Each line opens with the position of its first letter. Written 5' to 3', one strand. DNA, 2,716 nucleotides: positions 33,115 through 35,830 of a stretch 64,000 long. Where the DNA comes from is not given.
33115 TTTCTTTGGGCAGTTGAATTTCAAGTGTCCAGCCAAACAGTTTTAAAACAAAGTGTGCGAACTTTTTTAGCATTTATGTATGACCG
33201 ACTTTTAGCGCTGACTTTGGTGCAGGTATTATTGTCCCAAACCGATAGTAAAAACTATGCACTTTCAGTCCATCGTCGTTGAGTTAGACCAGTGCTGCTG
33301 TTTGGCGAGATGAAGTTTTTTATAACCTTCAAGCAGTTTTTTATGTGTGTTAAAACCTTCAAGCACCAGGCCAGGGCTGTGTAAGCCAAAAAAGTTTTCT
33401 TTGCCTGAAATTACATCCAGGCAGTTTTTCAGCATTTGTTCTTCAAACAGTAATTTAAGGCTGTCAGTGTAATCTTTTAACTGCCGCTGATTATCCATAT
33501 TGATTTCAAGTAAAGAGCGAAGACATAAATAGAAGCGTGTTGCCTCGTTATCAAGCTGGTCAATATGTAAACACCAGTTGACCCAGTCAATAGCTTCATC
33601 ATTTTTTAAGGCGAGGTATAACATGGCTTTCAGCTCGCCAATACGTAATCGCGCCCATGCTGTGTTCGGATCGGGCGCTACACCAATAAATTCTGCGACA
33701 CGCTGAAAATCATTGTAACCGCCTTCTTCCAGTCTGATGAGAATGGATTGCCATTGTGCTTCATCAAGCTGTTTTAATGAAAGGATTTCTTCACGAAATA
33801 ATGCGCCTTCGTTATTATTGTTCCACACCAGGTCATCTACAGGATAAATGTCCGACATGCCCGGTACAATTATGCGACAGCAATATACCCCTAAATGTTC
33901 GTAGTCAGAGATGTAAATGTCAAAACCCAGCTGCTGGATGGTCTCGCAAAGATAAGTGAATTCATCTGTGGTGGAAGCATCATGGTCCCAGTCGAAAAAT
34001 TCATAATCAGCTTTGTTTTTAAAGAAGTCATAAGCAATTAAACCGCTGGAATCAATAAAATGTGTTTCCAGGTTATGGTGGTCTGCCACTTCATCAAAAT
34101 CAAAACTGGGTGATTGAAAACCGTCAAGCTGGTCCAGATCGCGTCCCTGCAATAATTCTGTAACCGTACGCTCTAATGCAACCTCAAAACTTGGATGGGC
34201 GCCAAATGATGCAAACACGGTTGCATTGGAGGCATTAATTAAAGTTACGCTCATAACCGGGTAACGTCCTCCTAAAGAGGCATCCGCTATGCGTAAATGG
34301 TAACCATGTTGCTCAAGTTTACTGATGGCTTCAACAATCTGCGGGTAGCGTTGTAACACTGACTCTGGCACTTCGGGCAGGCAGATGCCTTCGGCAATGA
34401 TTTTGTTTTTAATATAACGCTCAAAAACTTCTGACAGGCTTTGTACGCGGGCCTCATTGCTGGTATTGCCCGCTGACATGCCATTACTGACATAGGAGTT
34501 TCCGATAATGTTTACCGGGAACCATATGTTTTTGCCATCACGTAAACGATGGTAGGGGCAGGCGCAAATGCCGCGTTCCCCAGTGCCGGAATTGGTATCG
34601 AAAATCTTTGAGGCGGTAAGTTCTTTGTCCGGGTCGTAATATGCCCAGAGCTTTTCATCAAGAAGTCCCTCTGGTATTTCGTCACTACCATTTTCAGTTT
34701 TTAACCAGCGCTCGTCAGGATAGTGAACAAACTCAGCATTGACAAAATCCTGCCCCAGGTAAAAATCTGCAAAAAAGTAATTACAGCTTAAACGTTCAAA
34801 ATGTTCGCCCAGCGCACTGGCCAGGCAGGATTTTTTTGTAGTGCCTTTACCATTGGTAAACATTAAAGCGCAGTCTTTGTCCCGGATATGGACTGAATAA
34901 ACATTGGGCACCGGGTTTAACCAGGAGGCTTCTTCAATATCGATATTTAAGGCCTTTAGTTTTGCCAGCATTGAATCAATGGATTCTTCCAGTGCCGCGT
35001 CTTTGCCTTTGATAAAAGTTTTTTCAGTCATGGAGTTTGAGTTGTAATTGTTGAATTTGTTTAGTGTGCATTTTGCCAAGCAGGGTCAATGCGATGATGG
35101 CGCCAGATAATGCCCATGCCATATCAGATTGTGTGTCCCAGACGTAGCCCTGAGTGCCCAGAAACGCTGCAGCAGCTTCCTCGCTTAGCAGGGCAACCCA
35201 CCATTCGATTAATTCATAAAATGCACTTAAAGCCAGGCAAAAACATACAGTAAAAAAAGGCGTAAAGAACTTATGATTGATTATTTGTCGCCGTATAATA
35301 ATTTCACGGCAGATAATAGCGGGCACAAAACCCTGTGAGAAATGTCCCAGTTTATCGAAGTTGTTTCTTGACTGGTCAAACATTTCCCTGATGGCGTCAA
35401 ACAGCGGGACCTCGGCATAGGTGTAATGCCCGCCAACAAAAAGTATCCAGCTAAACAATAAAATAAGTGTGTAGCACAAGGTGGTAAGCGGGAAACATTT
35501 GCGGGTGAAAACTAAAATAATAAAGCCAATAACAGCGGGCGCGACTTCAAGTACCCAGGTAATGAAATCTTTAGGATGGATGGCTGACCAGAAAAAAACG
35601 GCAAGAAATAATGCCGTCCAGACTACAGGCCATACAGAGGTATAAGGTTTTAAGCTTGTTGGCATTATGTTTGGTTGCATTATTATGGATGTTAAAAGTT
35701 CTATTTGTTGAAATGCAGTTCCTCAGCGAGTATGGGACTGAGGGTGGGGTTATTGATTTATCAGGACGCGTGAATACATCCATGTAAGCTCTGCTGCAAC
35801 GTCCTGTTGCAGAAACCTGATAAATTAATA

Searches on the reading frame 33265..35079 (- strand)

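Call 35: search_protein_families(library=pfam, proteins=[window:33265-35079:-], max_evalue=0.0001)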
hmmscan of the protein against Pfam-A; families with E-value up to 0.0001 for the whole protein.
window:33265-35079:- (604 aa): 2 families
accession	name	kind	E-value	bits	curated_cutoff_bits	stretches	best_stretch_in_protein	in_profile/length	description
PF02624.21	YcaO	-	1.7e-69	235.1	25.7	1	76-409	1-325/325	YcaO cyclodehydratase, ATP-ad Mg2+-binding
PF18381.7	YcaO_C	-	5.2e-55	186.4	26.1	1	425-595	1-172/172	YcaO cyclodehydratase C-terminal domain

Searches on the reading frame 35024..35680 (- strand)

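Call 35: search_protein_families(library=pfam, proteins=[window:35024-35680:-], max_evalue=0.0001)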
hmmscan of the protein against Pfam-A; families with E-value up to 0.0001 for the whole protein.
window:35024-35680:- (218 aa): 1 family
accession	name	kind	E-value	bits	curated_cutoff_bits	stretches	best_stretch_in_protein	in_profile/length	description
PF09997.14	DUF2238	-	2.5e-56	189.9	26.4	1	50-190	1-140/140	Predicted membrane protein (DUF2238)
